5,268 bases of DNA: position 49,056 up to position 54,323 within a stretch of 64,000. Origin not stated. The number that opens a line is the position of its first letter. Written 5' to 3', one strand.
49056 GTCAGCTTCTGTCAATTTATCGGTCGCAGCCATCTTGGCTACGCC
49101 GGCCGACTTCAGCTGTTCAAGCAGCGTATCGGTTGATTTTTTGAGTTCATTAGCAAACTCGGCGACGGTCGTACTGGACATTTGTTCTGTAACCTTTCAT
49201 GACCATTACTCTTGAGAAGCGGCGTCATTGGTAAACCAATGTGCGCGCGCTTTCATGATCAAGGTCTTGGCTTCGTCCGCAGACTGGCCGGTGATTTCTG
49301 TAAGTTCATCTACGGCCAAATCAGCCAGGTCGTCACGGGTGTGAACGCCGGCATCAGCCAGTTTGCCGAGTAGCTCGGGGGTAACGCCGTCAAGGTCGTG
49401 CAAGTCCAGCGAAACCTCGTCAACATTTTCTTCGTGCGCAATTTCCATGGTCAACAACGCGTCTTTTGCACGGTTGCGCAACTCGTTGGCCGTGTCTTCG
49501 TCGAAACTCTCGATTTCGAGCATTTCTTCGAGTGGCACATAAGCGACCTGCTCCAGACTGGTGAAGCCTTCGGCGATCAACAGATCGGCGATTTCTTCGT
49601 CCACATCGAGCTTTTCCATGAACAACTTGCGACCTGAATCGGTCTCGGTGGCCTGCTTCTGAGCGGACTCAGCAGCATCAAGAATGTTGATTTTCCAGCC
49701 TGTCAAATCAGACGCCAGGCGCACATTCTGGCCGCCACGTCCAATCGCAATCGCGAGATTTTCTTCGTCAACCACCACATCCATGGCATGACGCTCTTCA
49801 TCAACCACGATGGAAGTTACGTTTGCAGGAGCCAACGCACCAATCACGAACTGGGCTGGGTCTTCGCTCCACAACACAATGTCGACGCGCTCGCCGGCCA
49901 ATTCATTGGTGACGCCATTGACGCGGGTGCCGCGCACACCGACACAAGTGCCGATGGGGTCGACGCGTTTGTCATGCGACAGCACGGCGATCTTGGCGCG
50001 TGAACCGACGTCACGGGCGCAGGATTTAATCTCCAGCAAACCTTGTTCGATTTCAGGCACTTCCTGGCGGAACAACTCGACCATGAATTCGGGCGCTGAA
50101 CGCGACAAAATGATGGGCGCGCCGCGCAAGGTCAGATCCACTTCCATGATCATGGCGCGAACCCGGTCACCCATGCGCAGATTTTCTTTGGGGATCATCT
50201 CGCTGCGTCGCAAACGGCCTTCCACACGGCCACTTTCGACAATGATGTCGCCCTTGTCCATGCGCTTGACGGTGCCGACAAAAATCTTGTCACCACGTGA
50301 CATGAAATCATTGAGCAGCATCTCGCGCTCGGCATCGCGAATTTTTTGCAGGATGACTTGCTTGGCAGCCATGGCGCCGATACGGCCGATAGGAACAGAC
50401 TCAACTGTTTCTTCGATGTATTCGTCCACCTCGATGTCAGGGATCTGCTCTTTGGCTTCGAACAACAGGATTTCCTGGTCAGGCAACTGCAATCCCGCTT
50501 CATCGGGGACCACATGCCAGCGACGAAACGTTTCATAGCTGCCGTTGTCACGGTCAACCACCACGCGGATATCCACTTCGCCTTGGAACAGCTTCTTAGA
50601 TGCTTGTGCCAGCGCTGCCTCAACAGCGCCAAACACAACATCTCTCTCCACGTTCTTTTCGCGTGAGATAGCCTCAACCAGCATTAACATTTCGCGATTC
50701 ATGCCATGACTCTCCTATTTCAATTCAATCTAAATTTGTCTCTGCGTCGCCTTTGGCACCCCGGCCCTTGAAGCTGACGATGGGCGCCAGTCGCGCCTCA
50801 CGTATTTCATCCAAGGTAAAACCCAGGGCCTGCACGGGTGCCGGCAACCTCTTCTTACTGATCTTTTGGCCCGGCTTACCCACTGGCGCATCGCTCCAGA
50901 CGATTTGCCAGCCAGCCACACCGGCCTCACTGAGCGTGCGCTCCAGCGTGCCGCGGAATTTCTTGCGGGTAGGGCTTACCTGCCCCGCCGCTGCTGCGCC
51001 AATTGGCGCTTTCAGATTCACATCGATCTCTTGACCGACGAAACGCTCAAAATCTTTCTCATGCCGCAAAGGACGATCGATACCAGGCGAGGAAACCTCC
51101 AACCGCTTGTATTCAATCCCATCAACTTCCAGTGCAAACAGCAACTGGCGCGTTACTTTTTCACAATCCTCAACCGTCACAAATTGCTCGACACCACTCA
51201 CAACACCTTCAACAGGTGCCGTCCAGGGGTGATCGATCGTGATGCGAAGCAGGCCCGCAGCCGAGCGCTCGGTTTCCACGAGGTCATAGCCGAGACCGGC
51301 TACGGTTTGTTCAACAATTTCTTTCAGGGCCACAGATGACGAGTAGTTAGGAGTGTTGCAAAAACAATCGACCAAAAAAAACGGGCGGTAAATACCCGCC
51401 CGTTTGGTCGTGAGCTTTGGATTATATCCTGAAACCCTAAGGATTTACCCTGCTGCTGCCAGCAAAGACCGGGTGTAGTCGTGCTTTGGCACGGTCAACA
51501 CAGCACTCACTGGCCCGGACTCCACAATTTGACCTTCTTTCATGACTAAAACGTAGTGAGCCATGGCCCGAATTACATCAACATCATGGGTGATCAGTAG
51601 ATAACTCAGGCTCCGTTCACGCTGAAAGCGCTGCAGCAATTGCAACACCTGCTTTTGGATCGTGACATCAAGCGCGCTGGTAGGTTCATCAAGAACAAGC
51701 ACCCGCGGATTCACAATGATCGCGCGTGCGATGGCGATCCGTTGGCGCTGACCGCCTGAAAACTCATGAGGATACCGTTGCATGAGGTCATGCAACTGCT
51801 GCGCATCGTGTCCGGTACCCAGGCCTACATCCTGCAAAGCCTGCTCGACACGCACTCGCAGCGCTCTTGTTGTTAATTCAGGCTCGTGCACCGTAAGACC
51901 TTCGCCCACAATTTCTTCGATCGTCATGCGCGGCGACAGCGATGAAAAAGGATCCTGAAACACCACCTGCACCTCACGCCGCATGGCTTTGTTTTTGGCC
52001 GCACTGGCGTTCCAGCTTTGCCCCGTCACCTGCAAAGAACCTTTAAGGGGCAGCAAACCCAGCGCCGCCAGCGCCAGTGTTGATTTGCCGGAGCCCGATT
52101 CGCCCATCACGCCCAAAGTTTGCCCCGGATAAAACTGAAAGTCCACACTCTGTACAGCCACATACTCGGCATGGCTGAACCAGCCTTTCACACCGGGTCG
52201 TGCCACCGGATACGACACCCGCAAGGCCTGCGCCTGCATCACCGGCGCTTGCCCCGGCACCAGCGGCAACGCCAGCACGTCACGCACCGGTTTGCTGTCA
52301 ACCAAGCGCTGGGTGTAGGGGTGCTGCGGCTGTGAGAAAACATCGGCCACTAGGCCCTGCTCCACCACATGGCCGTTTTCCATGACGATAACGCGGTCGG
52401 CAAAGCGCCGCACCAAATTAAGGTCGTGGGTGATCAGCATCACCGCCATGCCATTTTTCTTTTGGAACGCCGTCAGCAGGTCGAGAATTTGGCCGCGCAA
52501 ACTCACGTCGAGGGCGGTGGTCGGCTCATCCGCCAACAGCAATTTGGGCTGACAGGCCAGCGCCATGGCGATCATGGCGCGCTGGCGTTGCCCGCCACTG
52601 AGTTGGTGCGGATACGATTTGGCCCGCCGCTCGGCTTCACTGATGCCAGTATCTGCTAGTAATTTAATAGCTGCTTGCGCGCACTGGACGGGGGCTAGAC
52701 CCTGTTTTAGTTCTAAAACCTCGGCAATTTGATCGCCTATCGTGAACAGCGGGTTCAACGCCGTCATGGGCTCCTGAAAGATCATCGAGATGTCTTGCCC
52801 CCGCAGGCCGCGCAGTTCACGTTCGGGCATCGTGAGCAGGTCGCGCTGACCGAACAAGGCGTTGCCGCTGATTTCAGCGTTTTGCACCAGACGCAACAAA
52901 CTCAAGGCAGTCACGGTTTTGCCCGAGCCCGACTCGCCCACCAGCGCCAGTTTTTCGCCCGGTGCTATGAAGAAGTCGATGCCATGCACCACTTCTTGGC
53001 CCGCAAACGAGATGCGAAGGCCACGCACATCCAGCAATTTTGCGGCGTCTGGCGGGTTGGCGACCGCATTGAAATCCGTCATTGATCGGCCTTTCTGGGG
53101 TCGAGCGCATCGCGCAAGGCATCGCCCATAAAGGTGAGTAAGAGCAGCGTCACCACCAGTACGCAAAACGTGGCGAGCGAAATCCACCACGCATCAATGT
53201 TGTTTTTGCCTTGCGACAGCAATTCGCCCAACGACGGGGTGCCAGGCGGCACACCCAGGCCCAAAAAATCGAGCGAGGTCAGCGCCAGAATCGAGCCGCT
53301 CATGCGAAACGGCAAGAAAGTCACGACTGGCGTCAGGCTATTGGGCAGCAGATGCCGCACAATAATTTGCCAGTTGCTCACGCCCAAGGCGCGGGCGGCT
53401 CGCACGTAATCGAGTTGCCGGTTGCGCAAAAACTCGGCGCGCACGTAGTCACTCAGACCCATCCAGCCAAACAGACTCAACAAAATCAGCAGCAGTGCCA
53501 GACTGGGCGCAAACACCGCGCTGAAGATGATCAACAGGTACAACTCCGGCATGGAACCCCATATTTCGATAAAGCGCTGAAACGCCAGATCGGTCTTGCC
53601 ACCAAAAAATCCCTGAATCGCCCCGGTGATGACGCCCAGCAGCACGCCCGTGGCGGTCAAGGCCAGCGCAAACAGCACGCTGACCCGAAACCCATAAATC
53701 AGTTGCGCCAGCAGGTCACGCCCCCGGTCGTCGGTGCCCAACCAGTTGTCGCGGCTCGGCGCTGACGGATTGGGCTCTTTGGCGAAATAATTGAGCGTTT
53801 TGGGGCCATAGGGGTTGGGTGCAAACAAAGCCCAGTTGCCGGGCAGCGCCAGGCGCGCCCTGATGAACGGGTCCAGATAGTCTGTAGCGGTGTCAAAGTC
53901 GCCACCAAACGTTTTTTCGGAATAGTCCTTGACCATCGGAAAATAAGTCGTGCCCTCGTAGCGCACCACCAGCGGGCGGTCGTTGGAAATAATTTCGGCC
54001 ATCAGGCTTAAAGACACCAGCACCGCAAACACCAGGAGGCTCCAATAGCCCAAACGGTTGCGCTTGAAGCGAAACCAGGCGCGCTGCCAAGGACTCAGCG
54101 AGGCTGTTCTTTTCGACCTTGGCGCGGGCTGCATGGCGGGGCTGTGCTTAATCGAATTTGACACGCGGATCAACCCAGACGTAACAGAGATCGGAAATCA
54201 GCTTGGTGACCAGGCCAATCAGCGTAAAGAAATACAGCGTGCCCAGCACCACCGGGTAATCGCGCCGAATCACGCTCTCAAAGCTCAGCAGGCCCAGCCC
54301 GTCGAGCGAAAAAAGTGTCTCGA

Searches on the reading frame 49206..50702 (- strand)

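Call 78: search_protein_families(library=pfam, proteins=[window:49206-50702:-], max_evalue=0.00001)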
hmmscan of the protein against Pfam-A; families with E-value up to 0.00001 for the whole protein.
window:49206-50702:- (498 aa): 4 families
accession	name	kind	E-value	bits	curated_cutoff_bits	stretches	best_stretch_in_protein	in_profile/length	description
PF08529.16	NusA_N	-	2.4e-33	115.3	23.8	1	4-127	1-119/119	NusA N-terminal domain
PF13184.12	KH_5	-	2.1e-27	95.5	27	1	233-299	2-68/69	NusA-like KH domain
PF14520.12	HHH_5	-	5.6e-12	46.4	27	1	432-486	2-56/57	Helix-hairpin-helix domain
PF00575.29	S1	-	2.1e-06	28.5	22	1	138-194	5-68/74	S1 RNA binding domain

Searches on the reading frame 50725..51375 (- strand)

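Call 78: search_protein_families(library=pfam, proteins=[window:50725-51375:-], max_evalue=0.00001)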
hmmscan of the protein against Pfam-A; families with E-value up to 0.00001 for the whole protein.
window:50725-51375:- (216 aa): 1 family
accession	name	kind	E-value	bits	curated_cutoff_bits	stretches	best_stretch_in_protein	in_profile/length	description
PF02576.22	RimP_N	-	6.1e-11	43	22.7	1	20-100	1-73/73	RimP N-terminal domain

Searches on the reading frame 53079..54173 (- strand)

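Call 78: search_protein_families(library=pfam, proteins=[window:53079-54173:-], max_evalue=0.00001)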
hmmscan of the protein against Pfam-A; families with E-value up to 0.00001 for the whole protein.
window:53079-54173:- (364 aa): 2 families
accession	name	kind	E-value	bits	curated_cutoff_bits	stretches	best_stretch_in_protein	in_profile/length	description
PF00528.27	BPD_transp_1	-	2.6e-32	112.5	26.4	1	177-361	2-182/184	Binding-protein-dependent transport system inner membrane component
PF12911.12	OppC_N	-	5.7e-09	36.2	23.9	1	27-64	1-38/53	N-terminal TM domain of oligopeptide transport permease C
